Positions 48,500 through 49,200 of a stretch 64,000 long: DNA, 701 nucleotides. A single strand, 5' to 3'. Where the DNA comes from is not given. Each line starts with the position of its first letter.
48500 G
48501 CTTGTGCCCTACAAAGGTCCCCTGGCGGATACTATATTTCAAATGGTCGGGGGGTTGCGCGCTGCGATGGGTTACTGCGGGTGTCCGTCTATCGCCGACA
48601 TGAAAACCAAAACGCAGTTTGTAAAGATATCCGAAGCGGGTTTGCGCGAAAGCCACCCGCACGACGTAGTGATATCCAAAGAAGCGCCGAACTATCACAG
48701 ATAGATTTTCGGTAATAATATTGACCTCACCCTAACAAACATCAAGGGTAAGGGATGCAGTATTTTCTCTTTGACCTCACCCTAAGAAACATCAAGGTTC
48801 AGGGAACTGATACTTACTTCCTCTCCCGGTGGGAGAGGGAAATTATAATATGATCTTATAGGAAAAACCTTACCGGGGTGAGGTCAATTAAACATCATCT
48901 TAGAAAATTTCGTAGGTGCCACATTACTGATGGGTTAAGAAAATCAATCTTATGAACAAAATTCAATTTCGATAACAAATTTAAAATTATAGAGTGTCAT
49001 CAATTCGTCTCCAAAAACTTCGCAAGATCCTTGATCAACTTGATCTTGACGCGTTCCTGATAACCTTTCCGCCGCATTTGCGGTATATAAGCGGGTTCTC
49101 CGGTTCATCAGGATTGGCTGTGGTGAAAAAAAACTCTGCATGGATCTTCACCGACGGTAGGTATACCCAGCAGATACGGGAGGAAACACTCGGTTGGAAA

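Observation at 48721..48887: MITE-like 167-bp element with perfect 12-bp terminal inverted repeats downstream of guaB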

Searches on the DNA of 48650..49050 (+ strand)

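Call 45: search_rna_families(source=window, start=48650, end=49050, threshold=evalue, max_evalue=10)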
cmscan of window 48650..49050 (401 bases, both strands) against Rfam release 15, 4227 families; matches with E-value up to 10: 4.
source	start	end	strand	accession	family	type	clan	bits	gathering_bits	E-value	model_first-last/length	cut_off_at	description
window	48958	49047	-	RF00349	snoR11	Gene; snRNA; snoRNA; CD-box;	-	20.1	50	0.66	1-90/90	no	Small nucleolar RNA R11/Z151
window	48773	48841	-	RF01762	whalefall-1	Gene; sRNA;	-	16.4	37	0.12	1-56/56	no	Whalefall-1 RNA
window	48796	48931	+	RF00096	U8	Gene; snRNA; snoRNA; CD-box;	-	14.4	41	3.4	1-135/135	no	U8 small nucleolar RNA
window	48944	49006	-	RF02308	TtnuCD34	Gene; snRNA; snoRNA; CD-box;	-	13.5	80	7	1-64/64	no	Tetrahymena snoRNA TtnuCD34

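Call 47: search_rna_families(source=window, start=48700, end=48900, threshold=evalue, max_evalue=1, show_alignments=2)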
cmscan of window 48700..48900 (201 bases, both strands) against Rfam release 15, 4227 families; matches with E-value up to 1: 2.
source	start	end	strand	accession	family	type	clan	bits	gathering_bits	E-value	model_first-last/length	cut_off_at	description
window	48773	48841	-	RF01762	whalefall-1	Gene; sRNA;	-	16.4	37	0.062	1-56/56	no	Whalefall-1 RNA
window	48770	48888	+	RF04147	MIR6224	Gene; miRNA;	-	14.8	171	0.92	1-176/176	no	MIR6224 microRNA precursor family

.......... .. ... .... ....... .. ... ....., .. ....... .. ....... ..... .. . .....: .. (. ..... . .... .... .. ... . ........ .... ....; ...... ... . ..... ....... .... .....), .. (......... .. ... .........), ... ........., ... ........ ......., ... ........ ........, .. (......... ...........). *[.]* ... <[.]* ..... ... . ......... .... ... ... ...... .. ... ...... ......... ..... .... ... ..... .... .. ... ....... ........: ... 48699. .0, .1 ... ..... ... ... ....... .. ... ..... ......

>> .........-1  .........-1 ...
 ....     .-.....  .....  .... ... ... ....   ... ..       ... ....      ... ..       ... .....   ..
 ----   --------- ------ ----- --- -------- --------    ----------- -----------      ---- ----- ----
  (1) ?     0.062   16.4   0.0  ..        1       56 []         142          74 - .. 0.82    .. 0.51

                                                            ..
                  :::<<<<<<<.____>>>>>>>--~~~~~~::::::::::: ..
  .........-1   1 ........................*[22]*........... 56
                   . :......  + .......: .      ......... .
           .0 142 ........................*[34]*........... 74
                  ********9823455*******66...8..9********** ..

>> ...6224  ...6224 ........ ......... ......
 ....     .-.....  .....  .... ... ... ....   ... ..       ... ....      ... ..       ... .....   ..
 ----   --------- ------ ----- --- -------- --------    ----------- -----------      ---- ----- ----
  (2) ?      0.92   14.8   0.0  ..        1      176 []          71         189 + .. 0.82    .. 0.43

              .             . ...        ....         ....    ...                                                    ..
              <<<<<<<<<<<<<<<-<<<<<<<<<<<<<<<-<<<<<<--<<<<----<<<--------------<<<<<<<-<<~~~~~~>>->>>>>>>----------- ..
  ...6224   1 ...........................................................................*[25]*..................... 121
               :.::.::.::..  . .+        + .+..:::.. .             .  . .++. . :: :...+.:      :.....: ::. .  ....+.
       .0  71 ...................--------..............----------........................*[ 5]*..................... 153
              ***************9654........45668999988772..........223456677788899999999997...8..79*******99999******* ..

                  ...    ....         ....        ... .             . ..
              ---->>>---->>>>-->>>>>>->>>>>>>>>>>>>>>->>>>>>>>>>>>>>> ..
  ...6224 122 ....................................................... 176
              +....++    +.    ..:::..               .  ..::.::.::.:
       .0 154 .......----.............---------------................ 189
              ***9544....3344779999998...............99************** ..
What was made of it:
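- On Rfam RF01762 whalefall-1: 16.4 bits, E 0.06-0.12 (calls 45, 47).
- Closest known: Rfam RF01762 whalefall-1 RNA motif. Same: The layout is the same: a CUCUCC-loop-GGAGAG hairpin, a variable stretch of about 22 nt, then AGGGUGAGGAC (call 47).
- Rfam whalefall-1 aligns to the hairpin and end block at 48773-48841(-) (call 47). Rfam whalefall-1 (RF01762) aligns to 48773-48841(-) through both its conserved parts, the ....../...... hairpin and AGGGUGAGG (16.4 bits, E 0.06-0.12; calls 45, 47).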

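Call 56: search_dna_similar(query=window:48705-48993:+, collection=plasmids, mode=distant, max_evalue=0.01, max_rows=15)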
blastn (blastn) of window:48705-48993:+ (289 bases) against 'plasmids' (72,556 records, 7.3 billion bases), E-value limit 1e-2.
No match.
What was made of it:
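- Tried and rejected: The plasmid collection gave no match (call 56).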
